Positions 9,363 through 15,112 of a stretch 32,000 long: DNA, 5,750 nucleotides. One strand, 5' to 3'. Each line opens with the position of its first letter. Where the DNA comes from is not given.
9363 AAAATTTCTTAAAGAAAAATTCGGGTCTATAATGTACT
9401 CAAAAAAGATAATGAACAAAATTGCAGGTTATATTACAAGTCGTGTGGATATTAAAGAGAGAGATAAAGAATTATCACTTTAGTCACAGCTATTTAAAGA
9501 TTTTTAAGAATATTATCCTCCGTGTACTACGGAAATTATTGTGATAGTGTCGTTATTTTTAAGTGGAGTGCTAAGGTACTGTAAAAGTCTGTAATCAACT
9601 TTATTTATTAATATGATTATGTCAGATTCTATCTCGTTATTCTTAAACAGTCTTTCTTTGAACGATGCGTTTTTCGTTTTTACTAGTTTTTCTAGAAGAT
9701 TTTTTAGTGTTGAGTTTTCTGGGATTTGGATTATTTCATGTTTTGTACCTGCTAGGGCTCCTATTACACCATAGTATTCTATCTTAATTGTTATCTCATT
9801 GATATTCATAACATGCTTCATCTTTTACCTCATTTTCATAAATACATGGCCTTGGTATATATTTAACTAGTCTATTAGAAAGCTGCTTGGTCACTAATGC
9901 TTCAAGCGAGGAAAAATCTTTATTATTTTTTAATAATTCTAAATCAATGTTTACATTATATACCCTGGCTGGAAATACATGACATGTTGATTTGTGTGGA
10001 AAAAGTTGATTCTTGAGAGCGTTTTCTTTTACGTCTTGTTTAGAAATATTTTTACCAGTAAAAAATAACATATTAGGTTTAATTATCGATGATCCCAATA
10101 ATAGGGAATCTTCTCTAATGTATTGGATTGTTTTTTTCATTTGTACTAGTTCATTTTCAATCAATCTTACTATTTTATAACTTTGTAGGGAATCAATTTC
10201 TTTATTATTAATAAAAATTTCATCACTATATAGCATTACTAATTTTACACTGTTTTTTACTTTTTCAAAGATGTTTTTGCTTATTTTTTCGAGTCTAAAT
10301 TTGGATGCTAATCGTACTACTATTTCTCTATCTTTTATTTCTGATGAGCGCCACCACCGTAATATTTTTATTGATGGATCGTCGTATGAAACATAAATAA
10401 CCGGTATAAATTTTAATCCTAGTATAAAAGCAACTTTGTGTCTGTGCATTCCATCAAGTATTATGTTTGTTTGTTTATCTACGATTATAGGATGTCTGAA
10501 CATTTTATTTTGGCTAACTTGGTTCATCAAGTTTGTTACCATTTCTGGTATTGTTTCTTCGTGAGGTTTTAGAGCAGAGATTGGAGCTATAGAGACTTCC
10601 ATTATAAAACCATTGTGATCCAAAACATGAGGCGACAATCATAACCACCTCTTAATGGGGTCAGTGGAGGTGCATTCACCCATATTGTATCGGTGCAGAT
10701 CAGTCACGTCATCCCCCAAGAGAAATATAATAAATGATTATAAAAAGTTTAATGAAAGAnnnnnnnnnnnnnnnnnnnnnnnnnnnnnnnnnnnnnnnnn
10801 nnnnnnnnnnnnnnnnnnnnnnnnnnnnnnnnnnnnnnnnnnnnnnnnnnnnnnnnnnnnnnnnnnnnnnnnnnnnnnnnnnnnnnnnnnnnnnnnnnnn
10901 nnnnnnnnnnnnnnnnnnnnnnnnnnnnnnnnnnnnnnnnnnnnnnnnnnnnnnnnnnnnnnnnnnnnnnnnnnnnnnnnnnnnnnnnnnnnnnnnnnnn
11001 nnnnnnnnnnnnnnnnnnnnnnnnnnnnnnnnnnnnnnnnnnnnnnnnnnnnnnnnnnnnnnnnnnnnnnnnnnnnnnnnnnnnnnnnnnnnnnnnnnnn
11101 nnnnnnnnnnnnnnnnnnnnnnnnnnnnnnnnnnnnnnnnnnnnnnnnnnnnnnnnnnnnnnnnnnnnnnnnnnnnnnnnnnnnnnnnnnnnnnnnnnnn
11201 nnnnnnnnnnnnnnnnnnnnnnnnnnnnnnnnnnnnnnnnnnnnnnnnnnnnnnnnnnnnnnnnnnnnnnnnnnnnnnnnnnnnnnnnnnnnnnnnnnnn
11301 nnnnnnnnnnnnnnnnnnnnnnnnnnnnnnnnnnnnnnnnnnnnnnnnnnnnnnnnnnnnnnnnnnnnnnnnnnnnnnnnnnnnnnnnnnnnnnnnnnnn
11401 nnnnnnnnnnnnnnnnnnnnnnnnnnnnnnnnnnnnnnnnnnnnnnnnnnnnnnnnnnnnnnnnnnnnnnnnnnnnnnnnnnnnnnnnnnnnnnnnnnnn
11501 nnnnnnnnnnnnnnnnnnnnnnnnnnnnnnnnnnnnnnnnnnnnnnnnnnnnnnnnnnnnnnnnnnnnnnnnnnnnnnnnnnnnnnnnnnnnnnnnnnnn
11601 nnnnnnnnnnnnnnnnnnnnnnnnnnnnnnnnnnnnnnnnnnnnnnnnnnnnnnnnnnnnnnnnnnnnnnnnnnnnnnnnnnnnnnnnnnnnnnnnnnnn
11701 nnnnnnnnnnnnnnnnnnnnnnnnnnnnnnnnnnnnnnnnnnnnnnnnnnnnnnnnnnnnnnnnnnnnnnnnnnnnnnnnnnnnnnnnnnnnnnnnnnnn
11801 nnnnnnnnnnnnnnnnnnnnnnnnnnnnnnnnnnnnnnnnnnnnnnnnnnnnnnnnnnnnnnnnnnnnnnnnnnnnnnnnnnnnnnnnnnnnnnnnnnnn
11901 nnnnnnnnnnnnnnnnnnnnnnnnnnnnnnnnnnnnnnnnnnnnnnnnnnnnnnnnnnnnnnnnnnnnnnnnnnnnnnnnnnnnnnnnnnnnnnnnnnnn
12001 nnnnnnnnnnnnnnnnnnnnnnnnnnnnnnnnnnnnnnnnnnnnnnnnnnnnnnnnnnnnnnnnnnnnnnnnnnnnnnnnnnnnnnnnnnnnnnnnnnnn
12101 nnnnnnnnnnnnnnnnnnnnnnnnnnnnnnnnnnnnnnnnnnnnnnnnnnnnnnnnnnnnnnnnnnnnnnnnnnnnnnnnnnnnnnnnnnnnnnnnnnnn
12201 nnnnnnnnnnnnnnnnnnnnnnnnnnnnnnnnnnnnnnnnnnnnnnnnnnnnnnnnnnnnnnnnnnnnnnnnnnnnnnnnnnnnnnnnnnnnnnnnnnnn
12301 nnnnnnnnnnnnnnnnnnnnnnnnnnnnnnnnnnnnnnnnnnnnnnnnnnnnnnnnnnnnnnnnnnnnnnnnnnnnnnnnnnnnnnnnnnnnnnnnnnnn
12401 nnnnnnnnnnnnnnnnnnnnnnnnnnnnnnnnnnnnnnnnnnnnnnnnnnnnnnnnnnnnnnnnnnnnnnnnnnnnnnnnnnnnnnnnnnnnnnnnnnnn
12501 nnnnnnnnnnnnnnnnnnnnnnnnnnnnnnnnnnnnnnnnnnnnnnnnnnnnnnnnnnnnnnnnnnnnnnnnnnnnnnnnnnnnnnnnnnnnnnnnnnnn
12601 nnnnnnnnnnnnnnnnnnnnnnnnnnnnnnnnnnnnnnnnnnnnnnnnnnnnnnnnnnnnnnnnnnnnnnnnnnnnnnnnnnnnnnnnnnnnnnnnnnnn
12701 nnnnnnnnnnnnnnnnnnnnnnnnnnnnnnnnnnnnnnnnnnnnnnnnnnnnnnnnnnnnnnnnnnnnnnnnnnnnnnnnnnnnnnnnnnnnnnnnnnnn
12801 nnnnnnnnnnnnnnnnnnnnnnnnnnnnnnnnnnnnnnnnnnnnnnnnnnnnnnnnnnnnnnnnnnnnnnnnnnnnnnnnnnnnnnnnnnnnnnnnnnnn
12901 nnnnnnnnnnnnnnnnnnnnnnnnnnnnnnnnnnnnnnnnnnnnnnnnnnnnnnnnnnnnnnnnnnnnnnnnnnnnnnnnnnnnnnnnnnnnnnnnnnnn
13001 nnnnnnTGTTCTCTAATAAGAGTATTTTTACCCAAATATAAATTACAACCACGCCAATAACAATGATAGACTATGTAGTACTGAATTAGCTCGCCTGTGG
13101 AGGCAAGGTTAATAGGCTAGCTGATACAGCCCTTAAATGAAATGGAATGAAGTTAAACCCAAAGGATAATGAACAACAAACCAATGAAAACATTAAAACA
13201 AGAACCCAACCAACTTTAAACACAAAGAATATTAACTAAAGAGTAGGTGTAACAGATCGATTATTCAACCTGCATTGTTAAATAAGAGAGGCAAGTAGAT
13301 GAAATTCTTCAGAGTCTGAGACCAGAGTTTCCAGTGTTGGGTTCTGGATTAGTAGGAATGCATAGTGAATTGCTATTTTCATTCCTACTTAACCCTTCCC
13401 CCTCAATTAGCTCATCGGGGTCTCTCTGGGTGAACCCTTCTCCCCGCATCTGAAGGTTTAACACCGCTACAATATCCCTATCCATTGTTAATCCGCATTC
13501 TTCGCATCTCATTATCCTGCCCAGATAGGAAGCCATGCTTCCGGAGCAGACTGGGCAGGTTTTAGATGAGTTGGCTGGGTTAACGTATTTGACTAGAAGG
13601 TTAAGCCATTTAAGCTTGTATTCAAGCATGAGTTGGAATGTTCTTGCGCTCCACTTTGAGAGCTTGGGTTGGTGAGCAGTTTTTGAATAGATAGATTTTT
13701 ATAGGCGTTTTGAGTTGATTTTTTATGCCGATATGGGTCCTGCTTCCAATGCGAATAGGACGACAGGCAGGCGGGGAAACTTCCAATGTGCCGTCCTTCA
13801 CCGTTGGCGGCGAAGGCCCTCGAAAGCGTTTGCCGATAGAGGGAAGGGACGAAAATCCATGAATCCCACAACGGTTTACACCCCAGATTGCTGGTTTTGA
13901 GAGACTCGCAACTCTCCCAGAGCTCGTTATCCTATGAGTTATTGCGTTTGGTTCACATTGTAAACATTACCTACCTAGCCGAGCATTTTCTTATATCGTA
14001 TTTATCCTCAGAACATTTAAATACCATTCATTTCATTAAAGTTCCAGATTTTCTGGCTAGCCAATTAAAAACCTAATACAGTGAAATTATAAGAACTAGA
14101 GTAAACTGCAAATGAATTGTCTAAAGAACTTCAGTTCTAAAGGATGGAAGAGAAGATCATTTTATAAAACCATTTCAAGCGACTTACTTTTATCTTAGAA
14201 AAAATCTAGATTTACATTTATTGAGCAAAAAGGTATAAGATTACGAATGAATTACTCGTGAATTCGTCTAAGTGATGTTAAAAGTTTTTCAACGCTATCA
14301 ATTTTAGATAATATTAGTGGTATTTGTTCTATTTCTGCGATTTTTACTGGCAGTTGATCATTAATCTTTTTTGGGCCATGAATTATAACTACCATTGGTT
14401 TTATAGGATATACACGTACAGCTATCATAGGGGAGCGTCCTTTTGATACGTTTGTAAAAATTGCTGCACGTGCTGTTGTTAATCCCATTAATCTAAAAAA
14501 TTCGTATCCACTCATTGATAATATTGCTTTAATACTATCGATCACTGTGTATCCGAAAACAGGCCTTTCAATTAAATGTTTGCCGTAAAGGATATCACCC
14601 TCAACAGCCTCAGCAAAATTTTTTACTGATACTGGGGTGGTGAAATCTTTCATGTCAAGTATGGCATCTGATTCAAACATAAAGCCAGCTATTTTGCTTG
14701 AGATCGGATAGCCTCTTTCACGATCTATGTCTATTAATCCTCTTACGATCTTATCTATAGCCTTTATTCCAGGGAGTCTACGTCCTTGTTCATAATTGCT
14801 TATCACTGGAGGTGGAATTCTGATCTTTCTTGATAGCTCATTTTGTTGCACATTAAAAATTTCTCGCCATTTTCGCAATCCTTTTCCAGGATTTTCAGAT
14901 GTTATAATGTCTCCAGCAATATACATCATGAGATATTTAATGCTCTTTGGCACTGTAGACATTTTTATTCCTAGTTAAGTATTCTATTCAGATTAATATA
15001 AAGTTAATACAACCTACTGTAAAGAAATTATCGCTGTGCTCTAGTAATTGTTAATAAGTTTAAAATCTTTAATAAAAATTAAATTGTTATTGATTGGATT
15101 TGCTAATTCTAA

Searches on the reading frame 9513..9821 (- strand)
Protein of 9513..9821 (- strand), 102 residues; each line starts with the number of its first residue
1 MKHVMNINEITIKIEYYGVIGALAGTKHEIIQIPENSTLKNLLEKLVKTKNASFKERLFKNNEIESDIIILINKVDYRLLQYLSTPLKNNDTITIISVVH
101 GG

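Call 78: search_protein_families(library=pfam, proteins=[window:9513-9821:-])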
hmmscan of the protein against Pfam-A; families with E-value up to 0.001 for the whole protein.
window:9513-9821:- (102 aa): 2 families
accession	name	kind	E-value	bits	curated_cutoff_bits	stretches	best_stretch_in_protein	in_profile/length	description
PF09138.17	Urm1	-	1e-11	45.5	21.8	1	12-102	2-96/96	Urm1 (Ubiquitin related modifier)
PF02597.26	ThiS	-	8.5e-10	39.5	22.5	1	15-102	2-76/76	ThiS family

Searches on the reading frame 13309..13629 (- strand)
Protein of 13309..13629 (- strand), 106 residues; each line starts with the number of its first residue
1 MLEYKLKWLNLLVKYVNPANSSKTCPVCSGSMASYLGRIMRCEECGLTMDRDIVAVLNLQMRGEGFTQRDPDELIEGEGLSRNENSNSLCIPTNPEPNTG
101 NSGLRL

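Call 37: search_protein_families(library=pfam, proteins=[window:13309-13629:-])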
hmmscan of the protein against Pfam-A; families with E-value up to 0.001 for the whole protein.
window:13309-13629:- (106 aa): 1 family
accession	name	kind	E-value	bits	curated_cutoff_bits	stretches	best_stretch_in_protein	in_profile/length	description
PF07282.18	Cas12f1-like_TNB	-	7.8e-18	64.8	26.3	1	1-59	7-60/60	Cas12f1-like, TNB domain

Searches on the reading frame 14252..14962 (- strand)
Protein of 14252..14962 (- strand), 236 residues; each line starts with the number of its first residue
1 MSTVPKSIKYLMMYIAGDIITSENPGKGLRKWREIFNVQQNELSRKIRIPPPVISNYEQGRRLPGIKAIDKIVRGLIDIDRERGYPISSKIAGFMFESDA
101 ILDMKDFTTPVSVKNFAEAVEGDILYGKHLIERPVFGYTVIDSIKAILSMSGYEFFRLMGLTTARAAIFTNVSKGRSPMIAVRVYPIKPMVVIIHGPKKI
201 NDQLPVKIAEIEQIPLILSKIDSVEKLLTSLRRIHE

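Call 37: search_protein_families(library=pfam, proteins=[window:14252-14962:-])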
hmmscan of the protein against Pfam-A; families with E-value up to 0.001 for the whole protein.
window:14252-14962:- (236 aa): 3 families
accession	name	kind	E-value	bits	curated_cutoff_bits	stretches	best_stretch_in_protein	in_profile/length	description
PF01381.28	HTH_3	-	3.1e-08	33.9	23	1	29-75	1-47/55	Helix-turn-helix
PF12844.13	HTH_19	-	0.00021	21.6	30.2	1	26-72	1-47/64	Helix-turn-helix domain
PF13560.12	HTH_31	-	0.00083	20.1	27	0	29-76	6-54/64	Helix-turn-helix domain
